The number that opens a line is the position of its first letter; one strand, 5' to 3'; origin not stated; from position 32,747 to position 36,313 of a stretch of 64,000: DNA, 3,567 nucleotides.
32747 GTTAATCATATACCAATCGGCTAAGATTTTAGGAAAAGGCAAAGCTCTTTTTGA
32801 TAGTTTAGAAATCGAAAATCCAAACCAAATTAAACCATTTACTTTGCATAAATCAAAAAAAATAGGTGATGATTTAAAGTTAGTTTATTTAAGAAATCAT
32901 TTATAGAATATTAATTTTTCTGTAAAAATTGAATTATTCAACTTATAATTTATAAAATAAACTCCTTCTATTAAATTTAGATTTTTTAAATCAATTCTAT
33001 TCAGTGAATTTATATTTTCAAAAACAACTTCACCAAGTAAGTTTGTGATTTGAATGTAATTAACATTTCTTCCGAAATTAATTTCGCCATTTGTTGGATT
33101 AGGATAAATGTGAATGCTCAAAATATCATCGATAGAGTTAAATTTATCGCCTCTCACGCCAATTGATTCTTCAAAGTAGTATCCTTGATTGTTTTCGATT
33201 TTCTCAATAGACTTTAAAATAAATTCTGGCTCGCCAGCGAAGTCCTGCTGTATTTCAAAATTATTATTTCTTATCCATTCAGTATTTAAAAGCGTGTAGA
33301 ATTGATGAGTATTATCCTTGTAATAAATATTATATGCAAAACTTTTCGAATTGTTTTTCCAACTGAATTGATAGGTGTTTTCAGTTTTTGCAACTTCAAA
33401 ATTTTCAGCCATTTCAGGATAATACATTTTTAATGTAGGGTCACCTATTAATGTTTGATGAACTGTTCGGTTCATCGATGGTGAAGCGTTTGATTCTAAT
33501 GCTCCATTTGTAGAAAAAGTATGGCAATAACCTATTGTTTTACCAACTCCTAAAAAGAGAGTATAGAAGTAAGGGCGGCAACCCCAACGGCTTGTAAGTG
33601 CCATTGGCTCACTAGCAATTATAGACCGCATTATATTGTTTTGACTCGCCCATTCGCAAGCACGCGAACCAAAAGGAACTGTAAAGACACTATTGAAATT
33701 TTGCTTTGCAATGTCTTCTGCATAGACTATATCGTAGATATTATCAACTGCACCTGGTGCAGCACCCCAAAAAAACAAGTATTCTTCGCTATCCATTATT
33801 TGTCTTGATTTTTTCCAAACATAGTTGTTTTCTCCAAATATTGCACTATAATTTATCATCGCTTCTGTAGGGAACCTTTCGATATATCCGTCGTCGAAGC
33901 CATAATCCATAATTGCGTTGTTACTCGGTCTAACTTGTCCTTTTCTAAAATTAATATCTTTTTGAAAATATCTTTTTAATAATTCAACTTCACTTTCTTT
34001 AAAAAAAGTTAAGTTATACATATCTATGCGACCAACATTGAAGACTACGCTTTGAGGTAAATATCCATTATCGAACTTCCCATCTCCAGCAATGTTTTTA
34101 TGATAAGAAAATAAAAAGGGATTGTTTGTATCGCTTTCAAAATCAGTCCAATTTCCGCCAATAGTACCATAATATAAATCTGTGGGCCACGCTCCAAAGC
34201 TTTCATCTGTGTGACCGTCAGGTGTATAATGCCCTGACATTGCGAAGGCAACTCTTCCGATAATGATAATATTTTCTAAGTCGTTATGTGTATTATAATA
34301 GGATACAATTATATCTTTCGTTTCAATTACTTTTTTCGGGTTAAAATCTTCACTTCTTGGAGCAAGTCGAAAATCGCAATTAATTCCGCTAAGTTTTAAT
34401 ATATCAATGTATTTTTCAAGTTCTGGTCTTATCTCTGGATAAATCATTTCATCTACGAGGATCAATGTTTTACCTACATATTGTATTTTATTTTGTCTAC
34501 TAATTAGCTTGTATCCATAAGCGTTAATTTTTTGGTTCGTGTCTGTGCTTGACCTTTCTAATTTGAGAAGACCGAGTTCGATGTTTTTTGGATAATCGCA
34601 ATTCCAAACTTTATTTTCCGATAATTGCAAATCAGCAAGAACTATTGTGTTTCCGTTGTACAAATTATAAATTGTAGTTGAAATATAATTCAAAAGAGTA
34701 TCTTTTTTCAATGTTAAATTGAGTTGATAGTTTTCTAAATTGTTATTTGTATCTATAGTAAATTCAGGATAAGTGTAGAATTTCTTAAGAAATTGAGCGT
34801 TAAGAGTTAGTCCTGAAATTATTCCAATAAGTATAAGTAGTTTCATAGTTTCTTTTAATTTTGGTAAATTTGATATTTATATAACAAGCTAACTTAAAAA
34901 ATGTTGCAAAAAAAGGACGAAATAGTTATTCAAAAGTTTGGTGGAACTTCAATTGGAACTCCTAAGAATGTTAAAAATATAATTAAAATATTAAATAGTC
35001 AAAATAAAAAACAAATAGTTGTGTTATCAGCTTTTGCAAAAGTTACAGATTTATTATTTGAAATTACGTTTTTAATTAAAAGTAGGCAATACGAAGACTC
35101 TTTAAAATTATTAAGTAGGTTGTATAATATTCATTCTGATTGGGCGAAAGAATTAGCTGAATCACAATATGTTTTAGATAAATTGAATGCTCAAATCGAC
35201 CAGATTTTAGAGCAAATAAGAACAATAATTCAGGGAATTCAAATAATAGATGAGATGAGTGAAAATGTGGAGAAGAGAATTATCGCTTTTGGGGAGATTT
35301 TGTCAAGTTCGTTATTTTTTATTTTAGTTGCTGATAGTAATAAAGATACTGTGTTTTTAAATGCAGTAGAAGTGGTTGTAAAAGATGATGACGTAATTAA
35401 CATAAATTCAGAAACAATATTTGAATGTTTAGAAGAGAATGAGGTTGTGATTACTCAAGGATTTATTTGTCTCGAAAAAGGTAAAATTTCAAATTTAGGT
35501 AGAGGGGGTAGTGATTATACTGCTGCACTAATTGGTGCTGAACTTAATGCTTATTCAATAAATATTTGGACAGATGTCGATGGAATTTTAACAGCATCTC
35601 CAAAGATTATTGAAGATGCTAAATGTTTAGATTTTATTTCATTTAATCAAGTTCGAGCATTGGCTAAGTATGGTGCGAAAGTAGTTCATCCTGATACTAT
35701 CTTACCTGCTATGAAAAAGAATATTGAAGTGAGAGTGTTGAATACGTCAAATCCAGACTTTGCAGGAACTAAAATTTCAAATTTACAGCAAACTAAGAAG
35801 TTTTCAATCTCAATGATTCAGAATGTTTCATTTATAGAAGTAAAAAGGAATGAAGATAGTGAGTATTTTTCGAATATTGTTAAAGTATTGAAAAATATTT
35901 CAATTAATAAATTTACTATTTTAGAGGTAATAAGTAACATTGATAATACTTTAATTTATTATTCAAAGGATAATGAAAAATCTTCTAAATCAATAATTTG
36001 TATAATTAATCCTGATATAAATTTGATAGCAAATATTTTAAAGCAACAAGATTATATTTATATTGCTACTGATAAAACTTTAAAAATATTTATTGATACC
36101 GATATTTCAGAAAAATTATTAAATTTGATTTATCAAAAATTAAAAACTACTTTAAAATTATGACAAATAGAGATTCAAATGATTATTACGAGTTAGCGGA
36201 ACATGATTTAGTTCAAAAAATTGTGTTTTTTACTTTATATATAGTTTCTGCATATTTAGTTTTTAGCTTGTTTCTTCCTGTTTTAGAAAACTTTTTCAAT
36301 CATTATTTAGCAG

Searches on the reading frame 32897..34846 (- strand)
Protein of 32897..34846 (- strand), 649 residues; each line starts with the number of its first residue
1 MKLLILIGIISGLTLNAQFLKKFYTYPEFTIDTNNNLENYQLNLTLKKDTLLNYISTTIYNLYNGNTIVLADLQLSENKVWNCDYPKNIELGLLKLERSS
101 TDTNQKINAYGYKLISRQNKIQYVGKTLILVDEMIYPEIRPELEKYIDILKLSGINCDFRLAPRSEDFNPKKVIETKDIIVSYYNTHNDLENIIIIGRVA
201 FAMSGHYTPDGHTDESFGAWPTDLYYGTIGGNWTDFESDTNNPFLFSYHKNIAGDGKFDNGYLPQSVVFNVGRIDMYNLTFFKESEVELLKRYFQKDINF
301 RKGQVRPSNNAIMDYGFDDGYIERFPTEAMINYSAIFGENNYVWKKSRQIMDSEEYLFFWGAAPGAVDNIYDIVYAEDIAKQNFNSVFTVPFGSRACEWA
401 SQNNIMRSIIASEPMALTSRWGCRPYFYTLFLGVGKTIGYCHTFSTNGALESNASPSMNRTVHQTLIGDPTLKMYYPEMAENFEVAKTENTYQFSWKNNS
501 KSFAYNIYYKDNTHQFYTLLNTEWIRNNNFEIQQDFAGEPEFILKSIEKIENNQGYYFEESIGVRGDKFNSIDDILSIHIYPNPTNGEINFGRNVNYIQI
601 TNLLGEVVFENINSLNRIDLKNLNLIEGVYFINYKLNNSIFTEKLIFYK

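Call 31: search_protein_families(library=pfam, proteins=[window:32897-34846:-], max_evalue=0.00001)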
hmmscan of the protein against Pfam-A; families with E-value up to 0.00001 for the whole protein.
window:32897-34846:- (649 aa): 1 family
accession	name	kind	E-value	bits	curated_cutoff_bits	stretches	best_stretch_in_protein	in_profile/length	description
PF18962.6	Por_Secre_tail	-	1.6e-08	35.1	27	1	580-646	1-74/75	Secretion system C-terminal sorting domain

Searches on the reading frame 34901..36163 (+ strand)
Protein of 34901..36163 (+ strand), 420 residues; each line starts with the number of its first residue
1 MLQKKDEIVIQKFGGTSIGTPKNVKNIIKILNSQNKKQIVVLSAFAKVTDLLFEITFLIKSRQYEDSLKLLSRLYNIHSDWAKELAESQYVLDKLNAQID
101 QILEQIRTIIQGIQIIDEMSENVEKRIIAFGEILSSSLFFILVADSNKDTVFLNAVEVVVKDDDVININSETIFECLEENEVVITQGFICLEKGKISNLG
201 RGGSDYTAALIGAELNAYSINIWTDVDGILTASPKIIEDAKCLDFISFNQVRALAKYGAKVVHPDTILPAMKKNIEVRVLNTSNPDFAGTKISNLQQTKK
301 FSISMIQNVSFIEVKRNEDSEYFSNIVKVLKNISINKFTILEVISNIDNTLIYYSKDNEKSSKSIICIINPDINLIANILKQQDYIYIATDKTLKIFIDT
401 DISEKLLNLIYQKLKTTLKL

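Call 51: search_protein_families(library=pfam, proteins=[window:34901-36163:+], max_evalue=0.00001)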
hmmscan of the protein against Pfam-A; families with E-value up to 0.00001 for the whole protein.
window:34901-36163:+ (420 aa): 1 family
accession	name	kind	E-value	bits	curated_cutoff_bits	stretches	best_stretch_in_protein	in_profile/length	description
PF00696.33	AA_kinase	-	8.4e-42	143.9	24.9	1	8-281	2-234/234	Amino acid kinase family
